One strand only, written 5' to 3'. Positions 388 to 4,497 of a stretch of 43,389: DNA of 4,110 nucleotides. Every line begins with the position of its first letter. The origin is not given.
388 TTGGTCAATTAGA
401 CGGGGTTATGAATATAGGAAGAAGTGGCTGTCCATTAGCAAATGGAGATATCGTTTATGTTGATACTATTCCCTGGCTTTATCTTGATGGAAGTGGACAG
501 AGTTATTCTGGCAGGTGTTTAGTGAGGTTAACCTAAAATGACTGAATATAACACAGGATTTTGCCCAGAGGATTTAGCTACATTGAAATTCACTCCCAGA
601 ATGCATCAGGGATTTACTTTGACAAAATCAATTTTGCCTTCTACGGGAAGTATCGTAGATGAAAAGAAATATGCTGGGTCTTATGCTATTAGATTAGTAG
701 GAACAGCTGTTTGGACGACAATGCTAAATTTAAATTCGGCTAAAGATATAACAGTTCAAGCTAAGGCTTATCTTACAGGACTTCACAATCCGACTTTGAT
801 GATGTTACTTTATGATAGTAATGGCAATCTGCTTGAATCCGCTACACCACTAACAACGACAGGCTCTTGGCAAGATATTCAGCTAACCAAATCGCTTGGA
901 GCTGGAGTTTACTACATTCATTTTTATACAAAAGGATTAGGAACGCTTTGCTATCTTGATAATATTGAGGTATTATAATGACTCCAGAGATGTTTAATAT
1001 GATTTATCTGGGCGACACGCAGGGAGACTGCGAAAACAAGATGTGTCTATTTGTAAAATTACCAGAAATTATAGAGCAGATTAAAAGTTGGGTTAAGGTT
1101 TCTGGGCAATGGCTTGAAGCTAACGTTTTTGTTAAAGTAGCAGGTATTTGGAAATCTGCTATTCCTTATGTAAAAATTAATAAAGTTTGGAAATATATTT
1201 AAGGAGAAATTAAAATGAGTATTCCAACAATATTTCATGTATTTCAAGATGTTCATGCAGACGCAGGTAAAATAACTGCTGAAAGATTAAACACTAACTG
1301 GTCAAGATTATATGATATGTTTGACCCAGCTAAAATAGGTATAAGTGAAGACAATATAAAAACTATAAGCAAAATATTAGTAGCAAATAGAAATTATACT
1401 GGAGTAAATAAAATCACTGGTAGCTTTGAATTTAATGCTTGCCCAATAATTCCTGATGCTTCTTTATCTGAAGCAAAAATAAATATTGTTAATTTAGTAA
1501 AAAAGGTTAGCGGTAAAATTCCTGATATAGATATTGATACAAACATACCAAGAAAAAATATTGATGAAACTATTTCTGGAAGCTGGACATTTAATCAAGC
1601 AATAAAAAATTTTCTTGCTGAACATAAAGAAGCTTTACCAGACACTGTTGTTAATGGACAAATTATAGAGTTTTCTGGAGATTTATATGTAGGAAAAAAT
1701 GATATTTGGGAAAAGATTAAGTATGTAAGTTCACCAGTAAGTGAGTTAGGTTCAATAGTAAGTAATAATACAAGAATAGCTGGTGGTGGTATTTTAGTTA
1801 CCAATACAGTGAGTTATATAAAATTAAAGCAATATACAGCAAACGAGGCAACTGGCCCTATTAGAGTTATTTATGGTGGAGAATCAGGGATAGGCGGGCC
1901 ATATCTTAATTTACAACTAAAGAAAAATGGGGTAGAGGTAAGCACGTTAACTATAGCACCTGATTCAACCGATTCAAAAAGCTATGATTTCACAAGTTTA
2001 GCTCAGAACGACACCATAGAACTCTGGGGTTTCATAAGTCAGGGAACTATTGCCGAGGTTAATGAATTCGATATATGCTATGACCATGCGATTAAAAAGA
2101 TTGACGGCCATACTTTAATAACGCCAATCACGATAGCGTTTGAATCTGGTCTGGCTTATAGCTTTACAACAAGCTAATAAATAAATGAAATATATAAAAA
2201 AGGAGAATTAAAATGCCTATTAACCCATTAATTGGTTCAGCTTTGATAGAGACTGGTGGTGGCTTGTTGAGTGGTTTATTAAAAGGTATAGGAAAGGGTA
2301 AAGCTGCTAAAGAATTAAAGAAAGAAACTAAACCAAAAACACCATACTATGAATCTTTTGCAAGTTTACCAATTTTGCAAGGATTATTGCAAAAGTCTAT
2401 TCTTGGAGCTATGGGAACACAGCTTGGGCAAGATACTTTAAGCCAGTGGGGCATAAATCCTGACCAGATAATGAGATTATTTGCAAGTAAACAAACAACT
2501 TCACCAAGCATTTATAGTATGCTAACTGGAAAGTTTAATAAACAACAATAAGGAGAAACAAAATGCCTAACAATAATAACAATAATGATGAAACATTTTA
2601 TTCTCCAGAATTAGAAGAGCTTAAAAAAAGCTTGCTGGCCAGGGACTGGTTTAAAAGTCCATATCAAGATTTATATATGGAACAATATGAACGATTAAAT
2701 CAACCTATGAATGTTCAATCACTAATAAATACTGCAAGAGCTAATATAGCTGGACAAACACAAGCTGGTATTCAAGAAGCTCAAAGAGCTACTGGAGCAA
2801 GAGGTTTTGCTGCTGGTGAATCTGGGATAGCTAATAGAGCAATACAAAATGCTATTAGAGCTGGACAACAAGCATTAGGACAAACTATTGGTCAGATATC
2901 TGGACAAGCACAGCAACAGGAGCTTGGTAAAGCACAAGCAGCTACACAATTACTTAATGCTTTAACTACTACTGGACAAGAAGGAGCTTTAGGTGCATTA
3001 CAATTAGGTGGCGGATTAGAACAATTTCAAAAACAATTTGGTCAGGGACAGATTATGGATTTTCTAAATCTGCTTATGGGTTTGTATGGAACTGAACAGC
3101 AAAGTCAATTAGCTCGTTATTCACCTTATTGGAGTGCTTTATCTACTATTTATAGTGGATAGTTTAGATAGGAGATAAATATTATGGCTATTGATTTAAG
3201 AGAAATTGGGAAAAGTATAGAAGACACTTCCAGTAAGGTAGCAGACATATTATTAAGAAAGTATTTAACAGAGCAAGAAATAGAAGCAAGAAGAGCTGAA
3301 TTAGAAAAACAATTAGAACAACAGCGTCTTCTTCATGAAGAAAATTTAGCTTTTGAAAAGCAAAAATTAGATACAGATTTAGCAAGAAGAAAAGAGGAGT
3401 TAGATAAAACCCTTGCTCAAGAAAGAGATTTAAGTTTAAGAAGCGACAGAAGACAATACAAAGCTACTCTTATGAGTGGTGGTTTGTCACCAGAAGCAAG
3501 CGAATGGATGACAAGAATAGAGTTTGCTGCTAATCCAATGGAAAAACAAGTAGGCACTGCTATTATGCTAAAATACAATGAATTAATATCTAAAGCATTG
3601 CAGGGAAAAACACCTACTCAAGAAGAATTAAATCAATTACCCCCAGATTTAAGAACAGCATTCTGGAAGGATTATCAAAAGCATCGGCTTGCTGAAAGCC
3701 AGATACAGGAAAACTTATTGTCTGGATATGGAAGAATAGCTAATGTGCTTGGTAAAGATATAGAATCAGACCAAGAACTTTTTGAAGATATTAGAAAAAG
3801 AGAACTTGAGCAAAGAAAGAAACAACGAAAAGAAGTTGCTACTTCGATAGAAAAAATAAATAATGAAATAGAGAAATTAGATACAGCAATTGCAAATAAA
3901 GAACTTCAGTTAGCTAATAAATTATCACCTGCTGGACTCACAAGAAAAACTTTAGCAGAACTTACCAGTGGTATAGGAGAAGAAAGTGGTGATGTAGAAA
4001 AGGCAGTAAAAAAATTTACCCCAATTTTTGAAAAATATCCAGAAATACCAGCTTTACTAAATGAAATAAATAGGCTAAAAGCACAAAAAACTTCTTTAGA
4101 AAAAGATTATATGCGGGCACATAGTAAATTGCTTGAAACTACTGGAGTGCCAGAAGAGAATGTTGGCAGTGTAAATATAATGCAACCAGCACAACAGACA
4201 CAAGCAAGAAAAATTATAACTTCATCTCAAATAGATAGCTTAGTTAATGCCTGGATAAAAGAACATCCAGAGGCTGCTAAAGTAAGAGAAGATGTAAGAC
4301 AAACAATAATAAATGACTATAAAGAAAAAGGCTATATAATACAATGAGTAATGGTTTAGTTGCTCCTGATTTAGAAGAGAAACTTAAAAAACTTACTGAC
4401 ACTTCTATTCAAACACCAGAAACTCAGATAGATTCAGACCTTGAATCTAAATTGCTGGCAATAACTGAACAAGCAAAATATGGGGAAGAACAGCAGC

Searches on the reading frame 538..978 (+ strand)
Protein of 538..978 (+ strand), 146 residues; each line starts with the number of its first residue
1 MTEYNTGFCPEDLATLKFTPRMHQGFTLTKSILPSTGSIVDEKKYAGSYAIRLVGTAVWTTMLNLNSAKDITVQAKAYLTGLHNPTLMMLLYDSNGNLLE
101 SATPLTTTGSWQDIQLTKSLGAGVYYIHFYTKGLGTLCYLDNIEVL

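Call 53: search_protein_families(library=pfam, proteins=[window:538-978:+], max_evalue=0.01)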
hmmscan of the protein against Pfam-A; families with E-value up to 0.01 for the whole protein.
window:538-978:+ (146 aa): 1 family
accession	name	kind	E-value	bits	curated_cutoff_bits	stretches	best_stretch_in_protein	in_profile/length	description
PF03422.21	CBM_6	-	0.0044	17.7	28.9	1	39-144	13-122/125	Carbohydrate binding module (family 6)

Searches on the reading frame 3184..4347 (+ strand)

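Call 53: search_protein_families(library=pfam, proteins=[window:3184-4347:+], max_evalue=0.01)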
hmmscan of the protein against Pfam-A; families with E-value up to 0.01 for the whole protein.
window:3184-4347:+ (387 aa): 1 family
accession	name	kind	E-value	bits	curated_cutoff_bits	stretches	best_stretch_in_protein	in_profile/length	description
PF03210.18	Paramyx_P_V_C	-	0.0017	18.8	25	0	279-354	7-54/154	Paramyxovirus P/V phosphoprotein C-terminal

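Call 73: search_protein_families(library=phrogs, proteins=[window:3184-4347:+], max_evalue=0.001)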
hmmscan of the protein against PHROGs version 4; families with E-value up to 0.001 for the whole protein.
window:3184-4347:+ (387 aa): 0 families
